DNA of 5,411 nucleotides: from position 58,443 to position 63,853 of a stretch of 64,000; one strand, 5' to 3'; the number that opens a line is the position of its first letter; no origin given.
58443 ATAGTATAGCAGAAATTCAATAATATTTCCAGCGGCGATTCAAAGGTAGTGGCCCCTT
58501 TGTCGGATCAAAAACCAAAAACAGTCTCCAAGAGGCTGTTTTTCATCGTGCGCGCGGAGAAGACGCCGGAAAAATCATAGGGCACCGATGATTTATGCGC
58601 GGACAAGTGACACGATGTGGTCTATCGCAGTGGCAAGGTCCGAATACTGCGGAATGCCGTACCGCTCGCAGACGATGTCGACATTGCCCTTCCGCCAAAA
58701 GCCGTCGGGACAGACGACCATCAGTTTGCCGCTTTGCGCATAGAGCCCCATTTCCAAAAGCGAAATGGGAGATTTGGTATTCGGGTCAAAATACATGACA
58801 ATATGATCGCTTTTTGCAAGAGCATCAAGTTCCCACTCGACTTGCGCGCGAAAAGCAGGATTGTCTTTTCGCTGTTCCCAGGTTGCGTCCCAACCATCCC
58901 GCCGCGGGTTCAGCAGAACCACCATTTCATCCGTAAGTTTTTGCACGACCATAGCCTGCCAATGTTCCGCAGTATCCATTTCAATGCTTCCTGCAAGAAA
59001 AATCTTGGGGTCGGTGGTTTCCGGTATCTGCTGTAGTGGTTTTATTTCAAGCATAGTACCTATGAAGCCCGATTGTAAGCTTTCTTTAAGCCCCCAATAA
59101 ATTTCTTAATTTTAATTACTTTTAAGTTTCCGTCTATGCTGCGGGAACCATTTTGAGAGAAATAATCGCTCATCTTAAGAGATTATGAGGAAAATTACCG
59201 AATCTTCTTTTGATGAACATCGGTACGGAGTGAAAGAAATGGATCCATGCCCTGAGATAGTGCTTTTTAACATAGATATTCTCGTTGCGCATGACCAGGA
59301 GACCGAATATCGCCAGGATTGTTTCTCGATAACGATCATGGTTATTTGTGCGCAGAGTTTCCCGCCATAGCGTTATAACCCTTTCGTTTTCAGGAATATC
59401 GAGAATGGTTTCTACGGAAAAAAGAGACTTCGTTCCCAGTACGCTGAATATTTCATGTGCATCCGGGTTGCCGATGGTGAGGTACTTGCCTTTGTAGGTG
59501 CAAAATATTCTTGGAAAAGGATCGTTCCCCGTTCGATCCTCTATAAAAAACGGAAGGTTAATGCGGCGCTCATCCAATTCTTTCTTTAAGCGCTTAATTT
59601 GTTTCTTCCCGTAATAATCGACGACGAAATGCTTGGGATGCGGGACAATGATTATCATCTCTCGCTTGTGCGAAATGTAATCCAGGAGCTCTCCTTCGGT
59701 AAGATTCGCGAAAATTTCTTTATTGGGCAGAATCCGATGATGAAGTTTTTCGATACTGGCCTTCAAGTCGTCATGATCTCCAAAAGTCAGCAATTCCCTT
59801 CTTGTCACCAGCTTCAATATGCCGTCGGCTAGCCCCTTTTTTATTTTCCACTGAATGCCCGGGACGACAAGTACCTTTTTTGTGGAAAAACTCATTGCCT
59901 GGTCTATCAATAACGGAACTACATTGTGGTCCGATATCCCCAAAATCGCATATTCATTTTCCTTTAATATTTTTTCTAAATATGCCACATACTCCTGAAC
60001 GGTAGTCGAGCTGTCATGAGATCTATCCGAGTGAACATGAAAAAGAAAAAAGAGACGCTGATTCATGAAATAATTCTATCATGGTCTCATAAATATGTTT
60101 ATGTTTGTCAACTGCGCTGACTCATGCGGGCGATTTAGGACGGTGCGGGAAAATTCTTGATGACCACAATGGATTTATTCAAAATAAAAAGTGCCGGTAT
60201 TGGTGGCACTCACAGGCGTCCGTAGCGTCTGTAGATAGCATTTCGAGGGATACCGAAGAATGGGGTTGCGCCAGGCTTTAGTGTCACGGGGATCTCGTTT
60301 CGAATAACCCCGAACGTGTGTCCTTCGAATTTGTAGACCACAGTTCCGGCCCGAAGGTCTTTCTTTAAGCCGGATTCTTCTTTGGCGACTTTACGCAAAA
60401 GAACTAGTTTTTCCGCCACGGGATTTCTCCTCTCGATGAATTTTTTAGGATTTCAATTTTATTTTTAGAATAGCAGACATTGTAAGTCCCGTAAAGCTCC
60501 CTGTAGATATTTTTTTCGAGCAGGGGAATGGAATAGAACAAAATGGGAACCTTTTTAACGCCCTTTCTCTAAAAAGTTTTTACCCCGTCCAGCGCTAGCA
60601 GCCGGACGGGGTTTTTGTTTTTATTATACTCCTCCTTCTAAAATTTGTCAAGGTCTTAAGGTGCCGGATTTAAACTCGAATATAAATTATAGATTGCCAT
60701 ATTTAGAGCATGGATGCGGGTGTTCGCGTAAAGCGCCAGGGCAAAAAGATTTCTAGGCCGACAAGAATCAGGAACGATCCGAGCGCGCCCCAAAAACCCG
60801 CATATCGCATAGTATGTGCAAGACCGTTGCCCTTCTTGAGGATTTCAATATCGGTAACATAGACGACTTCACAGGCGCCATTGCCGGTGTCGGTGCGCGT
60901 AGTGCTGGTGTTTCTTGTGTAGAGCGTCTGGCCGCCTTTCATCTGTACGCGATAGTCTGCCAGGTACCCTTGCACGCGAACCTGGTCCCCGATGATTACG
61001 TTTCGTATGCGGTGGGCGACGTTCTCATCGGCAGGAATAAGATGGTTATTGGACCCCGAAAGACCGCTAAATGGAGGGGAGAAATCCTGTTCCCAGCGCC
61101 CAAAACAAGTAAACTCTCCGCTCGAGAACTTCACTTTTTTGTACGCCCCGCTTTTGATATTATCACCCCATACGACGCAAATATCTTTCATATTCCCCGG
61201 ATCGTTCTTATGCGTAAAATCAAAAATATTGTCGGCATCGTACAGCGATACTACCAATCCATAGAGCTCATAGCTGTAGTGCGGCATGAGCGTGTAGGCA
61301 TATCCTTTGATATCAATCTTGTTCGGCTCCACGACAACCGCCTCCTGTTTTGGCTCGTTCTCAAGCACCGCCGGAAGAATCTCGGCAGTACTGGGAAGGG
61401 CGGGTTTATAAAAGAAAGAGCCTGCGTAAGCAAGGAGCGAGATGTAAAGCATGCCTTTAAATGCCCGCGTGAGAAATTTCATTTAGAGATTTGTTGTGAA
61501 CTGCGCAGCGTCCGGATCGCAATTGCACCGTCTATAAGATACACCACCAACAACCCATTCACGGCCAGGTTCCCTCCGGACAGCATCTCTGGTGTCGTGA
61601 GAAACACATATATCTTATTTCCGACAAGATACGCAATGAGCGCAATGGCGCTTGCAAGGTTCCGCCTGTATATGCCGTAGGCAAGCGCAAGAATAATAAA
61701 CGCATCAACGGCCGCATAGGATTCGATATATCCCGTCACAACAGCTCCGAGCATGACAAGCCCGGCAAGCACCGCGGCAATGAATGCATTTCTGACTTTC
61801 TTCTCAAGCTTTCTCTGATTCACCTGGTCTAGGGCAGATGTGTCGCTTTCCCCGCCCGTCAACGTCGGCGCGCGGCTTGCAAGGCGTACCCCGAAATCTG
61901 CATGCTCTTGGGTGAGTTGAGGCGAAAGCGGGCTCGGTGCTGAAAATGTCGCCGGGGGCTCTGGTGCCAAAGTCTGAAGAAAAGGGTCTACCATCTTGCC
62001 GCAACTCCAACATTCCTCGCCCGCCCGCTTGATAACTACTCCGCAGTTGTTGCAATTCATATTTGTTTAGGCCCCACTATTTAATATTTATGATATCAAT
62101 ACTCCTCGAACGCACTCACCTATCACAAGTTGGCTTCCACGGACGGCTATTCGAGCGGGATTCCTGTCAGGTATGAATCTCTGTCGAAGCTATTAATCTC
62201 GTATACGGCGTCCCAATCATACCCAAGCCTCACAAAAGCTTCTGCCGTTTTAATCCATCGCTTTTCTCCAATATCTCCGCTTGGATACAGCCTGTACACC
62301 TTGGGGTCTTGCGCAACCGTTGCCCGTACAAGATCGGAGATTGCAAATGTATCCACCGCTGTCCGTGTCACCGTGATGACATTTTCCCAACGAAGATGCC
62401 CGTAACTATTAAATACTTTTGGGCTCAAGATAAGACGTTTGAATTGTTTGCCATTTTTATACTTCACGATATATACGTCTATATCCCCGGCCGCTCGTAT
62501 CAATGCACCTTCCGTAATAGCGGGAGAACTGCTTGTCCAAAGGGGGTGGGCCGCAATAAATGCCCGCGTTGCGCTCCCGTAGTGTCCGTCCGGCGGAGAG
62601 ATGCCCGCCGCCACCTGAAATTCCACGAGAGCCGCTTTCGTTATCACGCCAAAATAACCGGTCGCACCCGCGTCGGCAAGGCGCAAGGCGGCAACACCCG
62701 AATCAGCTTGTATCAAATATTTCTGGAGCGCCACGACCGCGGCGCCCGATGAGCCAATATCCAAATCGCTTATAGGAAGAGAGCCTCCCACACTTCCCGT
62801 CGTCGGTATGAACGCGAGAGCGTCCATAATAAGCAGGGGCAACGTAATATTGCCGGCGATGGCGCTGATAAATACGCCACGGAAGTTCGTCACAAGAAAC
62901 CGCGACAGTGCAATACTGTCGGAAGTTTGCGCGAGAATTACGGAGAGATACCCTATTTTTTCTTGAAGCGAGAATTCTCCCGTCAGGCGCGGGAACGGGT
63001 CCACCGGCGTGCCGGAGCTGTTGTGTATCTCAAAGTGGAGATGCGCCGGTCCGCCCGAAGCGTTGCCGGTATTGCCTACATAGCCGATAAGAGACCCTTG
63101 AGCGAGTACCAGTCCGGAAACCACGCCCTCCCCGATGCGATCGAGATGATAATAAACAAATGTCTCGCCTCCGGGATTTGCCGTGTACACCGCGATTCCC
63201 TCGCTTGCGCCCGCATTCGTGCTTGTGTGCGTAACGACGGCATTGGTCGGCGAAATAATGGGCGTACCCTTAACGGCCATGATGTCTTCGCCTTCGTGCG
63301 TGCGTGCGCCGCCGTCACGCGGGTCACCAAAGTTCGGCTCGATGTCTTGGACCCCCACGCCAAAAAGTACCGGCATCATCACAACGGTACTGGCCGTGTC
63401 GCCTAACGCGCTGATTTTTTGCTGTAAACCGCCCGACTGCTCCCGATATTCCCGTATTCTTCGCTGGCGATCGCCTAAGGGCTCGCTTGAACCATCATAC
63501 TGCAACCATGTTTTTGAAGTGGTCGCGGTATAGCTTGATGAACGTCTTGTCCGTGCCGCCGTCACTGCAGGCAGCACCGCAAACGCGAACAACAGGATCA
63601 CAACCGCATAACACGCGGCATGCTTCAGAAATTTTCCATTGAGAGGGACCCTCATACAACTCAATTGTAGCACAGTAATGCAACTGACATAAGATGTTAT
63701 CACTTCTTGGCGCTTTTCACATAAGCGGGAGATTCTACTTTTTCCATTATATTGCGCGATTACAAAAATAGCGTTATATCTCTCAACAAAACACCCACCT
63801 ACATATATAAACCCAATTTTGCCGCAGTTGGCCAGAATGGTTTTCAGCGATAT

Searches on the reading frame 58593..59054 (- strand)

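Call 14: search_protein_families(library=pfam, proteins=[window:58593-59054:-], max_evalue=0.001)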
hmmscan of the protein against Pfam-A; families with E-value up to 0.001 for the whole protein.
window:58593-59054:- (153 aa): 2 families
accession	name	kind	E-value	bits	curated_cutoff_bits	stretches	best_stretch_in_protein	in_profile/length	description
PF15891.11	Nuc_deoxyri_tr2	-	1.6e-35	122.1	30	1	16-119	2-105/105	Nucleoside 2-deoxyribosyltransferase like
PF05014.21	Nuc_deoxyrib_tr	-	0.00048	20.7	28.8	1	18-115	1-96/117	Nucleoside 2-deoxyribosyltransferase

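Call 97: search_protein_families(library=ncbifam, proteins=[window:58593-59054:-], max_evalue=0.001)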
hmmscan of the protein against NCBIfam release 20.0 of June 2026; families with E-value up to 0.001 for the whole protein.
window:58593-59054:- (153 aa): 0 families

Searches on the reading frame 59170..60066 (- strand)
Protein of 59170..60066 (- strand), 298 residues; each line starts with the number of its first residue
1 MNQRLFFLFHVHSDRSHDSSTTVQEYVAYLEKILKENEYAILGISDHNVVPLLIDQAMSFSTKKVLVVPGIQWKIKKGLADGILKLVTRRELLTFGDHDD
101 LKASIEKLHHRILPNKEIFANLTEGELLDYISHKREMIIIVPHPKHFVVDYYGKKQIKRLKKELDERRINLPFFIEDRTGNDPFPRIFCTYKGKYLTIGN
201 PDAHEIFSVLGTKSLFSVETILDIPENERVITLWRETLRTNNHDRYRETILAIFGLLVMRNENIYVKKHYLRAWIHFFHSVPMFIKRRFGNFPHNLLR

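Call 14: search_protein_families(library=pfam, proteins=[window:59170-60066:-], max_evalue=0.001)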
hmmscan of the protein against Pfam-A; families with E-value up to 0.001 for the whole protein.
window:59170-60066:- (298 aa): 0 families

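Call 58: search_protein_families(library=phrogs, proteins=[window:59170-60066:-], max_evalue=0.01)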
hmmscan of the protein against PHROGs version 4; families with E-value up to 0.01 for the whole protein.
window:59170-60066:- (298 aa): 0 families

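Call 97: search_protein_families(library=ncbifam, proteins=[window:59170-60066:-], max_evalue=0.001)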
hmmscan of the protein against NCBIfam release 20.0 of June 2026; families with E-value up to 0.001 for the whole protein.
window:59170-60066:- (298 aa): 1 family
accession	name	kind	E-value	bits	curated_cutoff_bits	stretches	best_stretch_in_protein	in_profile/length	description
NF045780.1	TrlF_fam_ATP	equivalog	0.00013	20.9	350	1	9-78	10-86/944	TrlF family AAA-like ATPase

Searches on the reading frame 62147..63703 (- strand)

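Call 14: search_protein_families(library=pfam, proteins=[window:62147-63703:-], max_evalue=0.001)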
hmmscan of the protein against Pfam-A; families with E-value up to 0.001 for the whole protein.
window:62147-63703:- (518 aa): 2 families
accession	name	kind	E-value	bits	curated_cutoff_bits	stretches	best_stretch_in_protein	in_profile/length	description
PF01551.29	Peptidase_M23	-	1.1e-16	61.2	28.7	1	135-236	2-96/96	Peptidase family M23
PF01471.23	PG_binding_1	-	1.8e-08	34.8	23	1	319-382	1-56/57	Putative peptidoglycan binding domain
